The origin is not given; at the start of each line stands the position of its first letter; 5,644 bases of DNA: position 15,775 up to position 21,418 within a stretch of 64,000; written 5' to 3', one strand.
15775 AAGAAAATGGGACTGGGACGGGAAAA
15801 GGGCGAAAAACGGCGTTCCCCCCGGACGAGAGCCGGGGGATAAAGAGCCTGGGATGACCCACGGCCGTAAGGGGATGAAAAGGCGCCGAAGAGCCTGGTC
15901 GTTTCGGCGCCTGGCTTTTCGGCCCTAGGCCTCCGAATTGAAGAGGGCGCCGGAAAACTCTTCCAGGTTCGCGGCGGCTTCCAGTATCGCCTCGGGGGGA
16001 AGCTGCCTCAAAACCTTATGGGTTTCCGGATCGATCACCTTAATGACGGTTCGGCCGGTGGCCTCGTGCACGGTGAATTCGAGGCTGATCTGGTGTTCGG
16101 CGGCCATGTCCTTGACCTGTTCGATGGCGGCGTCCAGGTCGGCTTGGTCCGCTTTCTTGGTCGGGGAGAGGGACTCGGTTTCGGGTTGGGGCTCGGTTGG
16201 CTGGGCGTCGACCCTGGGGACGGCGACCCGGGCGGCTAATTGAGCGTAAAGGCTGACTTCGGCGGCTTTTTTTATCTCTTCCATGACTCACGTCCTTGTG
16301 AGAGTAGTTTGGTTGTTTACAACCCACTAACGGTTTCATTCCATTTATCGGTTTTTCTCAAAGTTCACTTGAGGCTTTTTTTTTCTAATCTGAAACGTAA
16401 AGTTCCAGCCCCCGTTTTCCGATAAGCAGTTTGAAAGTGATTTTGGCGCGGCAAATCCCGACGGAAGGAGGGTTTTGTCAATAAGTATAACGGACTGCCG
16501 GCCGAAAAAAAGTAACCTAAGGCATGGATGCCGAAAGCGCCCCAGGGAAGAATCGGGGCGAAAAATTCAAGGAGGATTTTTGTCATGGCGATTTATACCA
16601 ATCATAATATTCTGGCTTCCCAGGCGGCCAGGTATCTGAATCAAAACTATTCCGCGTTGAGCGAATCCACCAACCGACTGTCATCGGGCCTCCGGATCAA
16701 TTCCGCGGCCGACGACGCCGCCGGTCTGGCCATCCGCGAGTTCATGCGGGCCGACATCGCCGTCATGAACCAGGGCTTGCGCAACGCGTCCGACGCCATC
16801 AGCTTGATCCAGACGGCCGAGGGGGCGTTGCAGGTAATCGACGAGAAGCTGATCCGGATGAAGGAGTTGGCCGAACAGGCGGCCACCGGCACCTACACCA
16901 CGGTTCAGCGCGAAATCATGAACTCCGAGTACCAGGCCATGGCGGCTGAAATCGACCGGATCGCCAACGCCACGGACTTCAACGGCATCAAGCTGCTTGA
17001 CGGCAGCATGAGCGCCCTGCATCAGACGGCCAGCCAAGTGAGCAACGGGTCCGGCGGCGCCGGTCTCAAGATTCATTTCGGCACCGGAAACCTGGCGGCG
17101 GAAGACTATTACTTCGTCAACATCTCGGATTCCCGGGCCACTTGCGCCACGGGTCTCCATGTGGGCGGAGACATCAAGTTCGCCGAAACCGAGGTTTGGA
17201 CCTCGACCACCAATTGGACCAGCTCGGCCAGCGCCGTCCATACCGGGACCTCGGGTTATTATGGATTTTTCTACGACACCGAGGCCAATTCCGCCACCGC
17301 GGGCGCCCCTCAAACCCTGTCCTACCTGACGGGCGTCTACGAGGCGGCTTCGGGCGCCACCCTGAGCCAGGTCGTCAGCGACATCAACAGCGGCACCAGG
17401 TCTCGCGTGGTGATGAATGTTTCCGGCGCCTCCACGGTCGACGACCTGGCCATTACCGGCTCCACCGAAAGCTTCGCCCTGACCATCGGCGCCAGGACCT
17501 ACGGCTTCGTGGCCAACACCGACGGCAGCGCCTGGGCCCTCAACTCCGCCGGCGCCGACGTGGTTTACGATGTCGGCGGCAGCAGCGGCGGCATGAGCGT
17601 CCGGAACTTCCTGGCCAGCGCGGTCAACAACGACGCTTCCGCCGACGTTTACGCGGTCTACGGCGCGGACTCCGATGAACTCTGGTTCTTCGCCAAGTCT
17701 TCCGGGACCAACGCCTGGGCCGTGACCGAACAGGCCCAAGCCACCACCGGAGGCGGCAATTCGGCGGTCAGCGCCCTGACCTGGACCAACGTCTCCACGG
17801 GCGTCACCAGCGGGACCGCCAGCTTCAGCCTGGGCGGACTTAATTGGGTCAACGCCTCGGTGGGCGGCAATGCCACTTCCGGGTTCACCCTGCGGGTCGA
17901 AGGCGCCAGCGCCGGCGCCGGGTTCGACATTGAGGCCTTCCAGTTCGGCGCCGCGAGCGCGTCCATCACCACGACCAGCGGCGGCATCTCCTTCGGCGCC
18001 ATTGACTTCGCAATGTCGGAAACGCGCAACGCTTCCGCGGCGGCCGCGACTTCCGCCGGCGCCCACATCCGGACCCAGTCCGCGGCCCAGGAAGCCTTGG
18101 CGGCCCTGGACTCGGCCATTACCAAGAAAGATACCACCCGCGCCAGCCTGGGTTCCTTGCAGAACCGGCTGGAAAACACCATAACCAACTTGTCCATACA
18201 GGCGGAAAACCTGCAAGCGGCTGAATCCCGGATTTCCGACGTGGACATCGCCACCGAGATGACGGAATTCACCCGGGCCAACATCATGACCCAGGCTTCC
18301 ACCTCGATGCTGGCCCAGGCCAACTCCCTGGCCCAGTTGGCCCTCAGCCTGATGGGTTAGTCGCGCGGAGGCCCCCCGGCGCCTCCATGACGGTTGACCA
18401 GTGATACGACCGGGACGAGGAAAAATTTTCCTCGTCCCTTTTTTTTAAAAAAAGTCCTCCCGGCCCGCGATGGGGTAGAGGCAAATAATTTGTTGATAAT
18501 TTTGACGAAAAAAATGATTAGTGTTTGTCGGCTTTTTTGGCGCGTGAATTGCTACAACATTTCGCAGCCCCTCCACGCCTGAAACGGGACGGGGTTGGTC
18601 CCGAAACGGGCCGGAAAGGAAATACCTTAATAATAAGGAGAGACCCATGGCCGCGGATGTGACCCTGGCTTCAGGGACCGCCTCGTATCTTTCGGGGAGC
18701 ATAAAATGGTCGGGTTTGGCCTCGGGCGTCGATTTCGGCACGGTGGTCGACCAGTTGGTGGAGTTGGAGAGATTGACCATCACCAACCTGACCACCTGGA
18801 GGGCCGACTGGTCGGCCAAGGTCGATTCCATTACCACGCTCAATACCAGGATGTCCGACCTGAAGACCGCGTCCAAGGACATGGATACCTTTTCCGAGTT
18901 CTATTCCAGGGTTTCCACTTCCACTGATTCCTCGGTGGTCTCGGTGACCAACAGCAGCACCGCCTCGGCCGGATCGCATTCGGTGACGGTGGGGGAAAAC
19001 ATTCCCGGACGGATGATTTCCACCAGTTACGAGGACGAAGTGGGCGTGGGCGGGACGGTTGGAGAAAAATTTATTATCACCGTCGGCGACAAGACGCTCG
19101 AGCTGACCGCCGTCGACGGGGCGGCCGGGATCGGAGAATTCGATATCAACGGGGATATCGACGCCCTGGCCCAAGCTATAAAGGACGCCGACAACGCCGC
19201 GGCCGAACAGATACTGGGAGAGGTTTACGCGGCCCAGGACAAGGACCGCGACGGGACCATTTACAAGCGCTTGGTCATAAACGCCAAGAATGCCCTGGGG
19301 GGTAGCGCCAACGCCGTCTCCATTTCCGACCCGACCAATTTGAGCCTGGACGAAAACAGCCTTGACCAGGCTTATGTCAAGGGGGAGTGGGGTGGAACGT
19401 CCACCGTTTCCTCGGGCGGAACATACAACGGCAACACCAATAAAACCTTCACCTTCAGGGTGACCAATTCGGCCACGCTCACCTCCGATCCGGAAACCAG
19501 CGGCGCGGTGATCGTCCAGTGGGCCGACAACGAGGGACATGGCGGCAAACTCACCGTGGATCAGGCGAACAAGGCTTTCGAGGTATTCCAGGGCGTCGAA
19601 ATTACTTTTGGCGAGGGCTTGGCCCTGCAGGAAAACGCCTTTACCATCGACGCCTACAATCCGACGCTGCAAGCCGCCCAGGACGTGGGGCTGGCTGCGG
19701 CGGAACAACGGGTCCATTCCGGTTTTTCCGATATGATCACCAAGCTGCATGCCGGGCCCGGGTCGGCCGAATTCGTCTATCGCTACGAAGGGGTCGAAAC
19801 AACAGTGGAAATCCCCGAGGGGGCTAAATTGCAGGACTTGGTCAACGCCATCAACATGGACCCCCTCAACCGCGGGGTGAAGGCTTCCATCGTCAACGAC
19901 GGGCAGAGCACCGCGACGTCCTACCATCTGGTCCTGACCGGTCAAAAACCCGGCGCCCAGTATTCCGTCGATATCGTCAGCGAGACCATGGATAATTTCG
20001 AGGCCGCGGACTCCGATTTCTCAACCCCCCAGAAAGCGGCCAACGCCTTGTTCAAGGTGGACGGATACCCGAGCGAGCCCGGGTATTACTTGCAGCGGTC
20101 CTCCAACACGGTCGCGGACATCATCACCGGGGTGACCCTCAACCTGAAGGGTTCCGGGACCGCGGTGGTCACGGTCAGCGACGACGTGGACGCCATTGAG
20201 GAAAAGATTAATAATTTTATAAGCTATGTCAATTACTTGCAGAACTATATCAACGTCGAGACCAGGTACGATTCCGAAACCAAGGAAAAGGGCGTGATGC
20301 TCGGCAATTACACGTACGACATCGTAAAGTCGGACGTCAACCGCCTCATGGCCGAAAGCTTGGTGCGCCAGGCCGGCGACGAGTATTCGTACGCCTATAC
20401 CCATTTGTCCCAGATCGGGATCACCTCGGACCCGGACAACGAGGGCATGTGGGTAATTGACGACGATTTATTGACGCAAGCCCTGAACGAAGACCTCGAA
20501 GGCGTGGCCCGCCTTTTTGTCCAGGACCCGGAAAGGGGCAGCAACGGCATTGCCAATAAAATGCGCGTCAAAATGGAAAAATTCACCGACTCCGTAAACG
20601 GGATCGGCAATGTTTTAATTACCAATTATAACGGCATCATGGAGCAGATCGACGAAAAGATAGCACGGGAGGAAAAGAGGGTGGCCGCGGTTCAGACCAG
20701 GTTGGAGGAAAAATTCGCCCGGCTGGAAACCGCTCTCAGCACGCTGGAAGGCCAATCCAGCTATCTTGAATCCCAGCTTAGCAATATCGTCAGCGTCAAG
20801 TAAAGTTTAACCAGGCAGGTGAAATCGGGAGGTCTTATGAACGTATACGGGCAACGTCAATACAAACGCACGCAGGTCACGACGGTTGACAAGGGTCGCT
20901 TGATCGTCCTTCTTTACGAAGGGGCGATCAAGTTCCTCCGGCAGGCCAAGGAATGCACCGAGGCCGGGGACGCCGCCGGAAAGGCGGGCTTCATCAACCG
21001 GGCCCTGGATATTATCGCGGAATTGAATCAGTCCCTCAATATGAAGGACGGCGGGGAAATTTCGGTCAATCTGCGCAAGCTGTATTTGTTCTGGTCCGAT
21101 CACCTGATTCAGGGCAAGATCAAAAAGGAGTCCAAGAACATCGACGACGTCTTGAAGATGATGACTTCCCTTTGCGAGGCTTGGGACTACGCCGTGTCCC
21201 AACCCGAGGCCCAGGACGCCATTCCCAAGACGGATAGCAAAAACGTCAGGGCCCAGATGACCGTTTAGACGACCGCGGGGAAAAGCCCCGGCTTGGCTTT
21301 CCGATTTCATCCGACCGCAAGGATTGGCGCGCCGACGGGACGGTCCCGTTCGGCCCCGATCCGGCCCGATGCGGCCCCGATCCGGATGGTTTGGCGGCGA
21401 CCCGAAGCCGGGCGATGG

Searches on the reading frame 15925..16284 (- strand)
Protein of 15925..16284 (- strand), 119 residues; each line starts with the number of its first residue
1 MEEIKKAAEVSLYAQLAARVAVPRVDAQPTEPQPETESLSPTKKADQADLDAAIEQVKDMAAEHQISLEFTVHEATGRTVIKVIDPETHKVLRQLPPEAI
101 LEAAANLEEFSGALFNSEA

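Call 7: search_protein_families(library=pfam, proteins=[window:15925-16284:-], max_evalue=0.01)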
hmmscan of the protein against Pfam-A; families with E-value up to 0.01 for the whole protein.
window:15925-16284:- (119 aa): 1 family
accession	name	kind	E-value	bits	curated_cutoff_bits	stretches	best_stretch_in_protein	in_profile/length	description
PF03646.20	FlaG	-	1.6e-22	80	23.8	1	27-116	11-100/101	FlaG protein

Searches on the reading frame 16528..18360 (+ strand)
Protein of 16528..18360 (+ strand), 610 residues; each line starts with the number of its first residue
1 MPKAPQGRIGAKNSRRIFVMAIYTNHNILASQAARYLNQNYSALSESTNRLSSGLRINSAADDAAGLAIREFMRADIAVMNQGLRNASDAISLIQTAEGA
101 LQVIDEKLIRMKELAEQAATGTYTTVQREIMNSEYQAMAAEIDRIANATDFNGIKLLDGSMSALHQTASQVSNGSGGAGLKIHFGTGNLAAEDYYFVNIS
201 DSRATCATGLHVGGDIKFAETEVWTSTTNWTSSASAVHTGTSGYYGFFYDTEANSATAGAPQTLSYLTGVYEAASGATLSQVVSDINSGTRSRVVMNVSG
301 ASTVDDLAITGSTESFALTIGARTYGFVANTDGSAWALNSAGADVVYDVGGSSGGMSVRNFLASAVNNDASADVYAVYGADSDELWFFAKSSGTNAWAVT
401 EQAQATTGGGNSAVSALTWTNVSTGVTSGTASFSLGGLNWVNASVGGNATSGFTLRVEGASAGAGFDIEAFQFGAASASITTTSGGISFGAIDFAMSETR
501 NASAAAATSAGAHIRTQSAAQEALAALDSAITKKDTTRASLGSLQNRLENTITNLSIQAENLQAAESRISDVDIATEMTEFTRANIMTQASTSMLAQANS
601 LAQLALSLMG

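Call 7: search_protein_families(library=pfam, proteins=[window:16528-18360:+], max_evalue=0.01)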
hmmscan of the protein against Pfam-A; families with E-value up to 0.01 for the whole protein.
window:16528-18360:+ (610 aa): 2 families
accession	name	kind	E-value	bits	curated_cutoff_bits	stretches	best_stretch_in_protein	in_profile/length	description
PF00669.25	Flagellin_N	-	3.2e-37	128.1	26.6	1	25-160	2-137/139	Bacterial flagellin N-terminal helical region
PF00700.27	Flagellin_C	-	4.9e-25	88.1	23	1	525-609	2-86/86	Bacterial flagellin C-terminal helical region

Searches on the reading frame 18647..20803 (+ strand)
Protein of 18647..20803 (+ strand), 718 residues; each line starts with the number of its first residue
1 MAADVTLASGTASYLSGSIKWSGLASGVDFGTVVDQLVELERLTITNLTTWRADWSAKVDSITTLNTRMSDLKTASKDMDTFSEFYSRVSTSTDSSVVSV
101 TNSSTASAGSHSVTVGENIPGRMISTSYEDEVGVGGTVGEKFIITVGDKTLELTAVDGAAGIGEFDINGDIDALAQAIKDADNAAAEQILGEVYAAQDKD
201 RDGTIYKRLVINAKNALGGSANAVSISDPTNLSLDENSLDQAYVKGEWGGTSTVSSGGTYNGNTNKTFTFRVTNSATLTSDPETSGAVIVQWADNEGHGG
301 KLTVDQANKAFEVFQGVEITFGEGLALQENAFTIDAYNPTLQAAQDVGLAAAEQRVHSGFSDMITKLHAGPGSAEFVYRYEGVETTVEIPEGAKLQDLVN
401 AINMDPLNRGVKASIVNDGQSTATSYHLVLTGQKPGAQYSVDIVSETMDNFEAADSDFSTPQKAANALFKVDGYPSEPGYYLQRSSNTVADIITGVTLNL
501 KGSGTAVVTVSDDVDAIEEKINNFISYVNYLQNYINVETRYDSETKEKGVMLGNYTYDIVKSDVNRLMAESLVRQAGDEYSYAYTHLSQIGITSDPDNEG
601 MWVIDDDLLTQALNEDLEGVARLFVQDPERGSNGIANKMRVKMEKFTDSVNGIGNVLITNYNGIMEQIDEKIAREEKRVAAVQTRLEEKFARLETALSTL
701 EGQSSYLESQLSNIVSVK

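Call 7: search_protein_families(library=pfam, proteins=[window:18647-20803:+], max_evalue=0.01)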
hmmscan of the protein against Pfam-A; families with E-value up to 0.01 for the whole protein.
window:18647-20803:+ (718 aa): 5 families
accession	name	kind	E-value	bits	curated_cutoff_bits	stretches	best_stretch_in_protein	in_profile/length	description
PF07195.17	FliD_C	-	1.2e-37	130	25.4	1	464-700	1-234/236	Flagellar hook-associated protein 2 C-terminus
PF02465.23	FliD_N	-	8.1e-18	65.3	24.8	1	26-115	1-90/97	Flagellar hook-associated protein 2 N-terminus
PF07196.18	Flagellin_IN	-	0.00039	21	22.7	1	385-425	12-53/55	Flagellin hook IN motif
PF16888.10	YwqH-like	-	0.0021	18.7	33.7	0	659-714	66-121/123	YwqH-like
PF01920.25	Prefoldin_2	-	0.0089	16.4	27.6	0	678-713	59-94/106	Prefoldin subunit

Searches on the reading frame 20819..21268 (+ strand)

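Call 31: search_protein_families(library=pfam, proteins=[window:20819-21268:+], max_evalue=0.001)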
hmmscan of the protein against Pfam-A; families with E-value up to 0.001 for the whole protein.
window:20819-21268:+ (149 aa): 1 family
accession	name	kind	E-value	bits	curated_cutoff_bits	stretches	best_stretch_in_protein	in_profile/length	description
PF02561.19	FliS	-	9.2e-35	119.8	26.7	1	13-125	2-114/115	Flagellar protein FliS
